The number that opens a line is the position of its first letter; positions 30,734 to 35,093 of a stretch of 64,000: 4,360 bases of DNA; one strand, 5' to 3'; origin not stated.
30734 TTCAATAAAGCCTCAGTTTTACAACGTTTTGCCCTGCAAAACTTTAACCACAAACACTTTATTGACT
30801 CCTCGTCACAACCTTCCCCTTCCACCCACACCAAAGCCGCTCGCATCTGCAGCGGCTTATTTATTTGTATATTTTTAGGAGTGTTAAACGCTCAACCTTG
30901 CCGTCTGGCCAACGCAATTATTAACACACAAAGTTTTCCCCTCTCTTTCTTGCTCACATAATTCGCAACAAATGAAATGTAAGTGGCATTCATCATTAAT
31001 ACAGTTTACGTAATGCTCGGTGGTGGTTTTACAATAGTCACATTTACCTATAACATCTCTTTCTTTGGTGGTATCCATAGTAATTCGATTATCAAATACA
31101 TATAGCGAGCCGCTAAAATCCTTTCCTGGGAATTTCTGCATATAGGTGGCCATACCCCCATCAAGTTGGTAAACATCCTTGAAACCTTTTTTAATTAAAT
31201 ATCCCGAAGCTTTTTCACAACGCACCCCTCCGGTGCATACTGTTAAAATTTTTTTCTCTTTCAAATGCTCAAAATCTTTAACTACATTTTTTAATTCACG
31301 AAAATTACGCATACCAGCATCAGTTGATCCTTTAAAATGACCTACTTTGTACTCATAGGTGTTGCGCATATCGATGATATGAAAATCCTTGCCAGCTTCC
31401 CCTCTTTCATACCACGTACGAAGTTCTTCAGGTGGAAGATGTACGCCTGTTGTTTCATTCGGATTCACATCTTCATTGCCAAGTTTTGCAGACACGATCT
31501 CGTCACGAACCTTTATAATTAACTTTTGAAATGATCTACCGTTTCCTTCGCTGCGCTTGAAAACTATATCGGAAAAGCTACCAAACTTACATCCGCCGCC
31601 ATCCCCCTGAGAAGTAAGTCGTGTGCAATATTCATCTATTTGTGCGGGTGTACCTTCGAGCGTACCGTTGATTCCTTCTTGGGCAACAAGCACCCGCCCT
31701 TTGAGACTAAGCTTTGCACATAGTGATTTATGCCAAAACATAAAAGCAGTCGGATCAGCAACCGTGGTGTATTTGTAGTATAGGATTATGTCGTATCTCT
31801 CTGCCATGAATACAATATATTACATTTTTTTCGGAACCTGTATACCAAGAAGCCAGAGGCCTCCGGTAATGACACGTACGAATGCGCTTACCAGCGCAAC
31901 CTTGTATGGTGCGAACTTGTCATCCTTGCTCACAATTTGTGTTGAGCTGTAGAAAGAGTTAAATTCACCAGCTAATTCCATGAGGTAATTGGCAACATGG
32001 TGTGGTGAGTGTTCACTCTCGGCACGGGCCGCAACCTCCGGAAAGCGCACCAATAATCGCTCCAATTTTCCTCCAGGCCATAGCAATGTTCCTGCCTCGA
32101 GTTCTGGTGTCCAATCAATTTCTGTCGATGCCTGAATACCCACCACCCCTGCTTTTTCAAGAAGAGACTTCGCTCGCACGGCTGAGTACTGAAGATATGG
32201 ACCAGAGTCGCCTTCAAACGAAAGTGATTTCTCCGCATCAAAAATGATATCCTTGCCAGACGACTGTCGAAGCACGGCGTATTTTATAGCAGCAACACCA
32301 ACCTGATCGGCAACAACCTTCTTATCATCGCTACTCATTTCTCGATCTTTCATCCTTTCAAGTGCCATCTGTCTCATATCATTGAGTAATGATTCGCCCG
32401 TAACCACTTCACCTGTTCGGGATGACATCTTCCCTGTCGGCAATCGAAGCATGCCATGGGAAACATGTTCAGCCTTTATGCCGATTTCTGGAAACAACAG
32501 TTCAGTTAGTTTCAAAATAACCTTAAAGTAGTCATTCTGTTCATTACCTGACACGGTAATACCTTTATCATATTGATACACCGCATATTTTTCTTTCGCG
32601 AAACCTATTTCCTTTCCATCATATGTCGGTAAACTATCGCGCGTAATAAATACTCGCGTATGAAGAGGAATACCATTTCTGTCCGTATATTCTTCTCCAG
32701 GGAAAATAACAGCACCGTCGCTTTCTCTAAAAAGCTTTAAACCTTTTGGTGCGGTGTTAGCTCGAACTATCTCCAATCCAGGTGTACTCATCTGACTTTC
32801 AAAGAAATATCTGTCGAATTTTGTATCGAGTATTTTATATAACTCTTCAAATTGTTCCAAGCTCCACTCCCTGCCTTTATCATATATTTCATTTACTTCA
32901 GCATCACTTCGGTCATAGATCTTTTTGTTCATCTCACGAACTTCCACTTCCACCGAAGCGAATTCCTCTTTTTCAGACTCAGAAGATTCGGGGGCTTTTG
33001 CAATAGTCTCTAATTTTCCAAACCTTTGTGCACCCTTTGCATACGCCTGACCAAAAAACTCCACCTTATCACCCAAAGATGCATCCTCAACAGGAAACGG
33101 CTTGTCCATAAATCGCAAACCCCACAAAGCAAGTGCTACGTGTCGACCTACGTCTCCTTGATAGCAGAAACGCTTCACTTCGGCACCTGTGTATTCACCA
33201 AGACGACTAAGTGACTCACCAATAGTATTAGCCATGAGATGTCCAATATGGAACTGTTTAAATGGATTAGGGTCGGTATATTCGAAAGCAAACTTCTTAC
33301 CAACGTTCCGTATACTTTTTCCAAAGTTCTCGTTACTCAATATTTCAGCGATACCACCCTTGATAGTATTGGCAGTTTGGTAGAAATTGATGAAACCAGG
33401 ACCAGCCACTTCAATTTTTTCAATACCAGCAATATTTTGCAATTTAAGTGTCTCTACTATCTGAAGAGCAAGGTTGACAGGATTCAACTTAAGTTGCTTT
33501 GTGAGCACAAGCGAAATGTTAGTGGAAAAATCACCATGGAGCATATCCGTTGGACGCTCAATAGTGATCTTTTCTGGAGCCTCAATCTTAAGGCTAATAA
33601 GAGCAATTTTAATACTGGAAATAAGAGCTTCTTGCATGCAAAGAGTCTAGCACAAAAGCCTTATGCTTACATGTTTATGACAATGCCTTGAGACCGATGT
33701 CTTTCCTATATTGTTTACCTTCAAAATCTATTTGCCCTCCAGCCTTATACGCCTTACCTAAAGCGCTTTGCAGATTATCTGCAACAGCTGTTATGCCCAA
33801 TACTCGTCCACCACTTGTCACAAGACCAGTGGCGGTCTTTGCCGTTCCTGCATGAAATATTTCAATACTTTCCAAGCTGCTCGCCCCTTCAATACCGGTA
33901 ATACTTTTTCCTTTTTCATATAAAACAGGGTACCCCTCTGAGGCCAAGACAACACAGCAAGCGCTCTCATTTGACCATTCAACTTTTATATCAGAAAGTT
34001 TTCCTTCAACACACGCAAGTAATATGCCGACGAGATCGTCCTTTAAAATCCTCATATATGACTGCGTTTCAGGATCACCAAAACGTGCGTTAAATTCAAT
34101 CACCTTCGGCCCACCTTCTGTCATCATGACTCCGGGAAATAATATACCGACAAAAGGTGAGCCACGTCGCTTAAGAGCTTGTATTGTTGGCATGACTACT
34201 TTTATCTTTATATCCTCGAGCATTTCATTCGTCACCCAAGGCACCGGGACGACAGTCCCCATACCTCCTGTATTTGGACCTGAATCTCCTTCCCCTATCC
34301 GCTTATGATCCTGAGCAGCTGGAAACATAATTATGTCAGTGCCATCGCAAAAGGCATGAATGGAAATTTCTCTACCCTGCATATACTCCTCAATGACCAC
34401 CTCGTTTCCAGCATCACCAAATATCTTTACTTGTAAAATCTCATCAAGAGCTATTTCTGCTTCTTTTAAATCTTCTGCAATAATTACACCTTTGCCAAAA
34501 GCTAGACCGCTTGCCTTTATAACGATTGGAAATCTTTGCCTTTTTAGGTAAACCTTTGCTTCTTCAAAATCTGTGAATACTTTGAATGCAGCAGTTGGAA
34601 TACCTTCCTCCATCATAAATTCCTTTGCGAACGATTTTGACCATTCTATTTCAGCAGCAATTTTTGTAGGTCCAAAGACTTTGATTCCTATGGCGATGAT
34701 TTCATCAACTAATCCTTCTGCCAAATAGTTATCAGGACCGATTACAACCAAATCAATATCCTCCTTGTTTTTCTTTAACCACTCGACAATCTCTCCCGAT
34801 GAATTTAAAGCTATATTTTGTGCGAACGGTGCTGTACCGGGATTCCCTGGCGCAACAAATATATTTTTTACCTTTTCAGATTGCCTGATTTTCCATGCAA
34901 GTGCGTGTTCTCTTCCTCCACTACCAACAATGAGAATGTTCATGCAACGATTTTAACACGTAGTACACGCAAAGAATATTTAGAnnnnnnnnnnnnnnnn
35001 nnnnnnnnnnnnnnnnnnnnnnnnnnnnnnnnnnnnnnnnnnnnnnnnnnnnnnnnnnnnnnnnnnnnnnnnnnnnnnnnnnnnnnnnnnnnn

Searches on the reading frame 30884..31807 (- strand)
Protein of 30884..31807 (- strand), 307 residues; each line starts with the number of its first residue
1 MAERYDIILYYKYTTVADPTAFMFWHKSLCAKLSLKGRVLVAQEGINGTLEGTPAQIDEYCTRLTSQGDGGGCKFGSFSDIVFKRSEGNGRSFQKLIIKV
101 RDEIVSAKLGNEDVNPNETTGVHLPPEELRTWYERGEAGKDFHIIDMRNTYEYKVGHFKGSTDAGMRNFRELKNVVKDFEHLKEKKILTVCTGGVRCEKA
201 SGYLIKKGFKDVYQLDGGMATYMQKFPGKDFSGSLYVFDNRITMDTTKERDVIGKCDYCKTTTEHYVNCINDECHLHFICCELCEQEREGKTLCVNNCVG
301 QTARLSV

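Call 17: search_protein_families(library=pfam, proteins=[window:30884-31807:-], max_evalue=0.00001)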
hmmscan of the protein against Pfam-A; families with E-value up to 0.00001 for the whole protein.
window:30884-31807:- (307 aa): 3 families
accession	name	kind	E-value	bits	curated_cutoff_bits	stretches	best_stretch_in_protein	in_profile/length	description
PF17773.7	UPF0176_N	-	9.5e-23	80.8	26.2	1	5-104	1-92/92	UPF0176 acylphosphatase like domain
PF12368.13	Rhodanese_C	-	1e-17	64.6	26.9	1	233-298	2-65/66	Rhodanase C-terminal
PF00581.25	Rhodanese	-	8.9e-13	49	22.2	1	133-223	5-100/102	Rhodanese-like domain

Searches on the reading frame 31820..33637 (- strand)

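Call 17: search_protein_families(library=pfam, proteins=[window:31820-33637:-], max_evalue=0.00001)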
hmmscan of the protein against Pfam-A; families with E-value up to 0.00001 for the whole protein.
window:31820-33637:- (605 aa): 3 families
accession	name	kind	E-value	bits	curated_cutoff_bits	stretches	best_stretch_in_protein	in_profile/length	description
PF00750.26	tRNA-synt_1d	-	1.6e-33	116.6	23.3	1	96-467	2-348/349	tRNA synthetases class I (R), catalytic domain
PF05746.21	DALR_1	-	2.1e-21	76.6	22.3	1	482-605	1-117/117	DALR anticodon binding domain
PF03485.21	Arg_tRNA_synt_N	-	1.2e-20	74.3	21.5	1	5-86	3-84/85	Arginyl tRNA synthetase N terminal domain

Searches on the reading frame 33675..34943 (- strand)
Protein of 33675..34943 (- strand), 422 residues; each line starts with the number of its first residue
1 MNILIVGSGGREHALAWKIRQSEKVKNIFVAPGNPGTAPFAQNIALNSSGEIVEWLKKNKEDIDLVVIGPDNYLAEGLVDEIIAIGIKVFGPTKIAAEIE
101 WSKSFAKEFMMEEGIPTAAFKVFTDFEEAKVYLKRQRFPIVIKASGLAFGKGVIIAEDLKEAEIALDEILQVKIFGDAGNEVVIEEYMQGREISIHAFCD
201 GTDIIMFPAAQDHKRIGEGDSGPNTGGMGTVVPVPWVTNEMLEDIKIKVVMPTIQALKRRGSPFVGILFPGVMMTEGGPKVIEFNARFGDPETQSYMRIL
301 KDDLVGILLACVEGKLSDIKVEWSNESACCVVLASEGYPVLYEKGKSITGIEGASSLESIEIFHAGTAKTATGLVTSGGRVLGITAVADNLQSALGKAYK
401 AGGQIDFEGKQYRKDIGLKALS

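Call 17: search_protein_families(library=pfam, proteins=[window:33675-34943:-], max_evalue=0.00001)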
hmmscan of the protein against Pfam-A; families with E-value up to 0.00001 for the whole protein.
window:33675-34943:- (422 aa): 3 families
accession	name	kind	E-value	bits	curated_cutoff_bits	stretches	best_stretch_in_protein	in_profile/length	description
PF01071.24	GARS_A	-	6.6e-78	261.5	27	1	102-293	2-194/194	Phosphoribosylglycinamide synthetase, ATP-grasp (A) domain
PF02844.21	GARS_N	-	1.4e-33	116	29.5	1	1-100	1-100/100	Phosphoribosylglycinamide synthetase, N domain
PF02843.22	GARS_C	-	7.6e-31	106.7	34.8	1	328-418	1-91/92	Phosphoribosylglycinamide synthetase, C domain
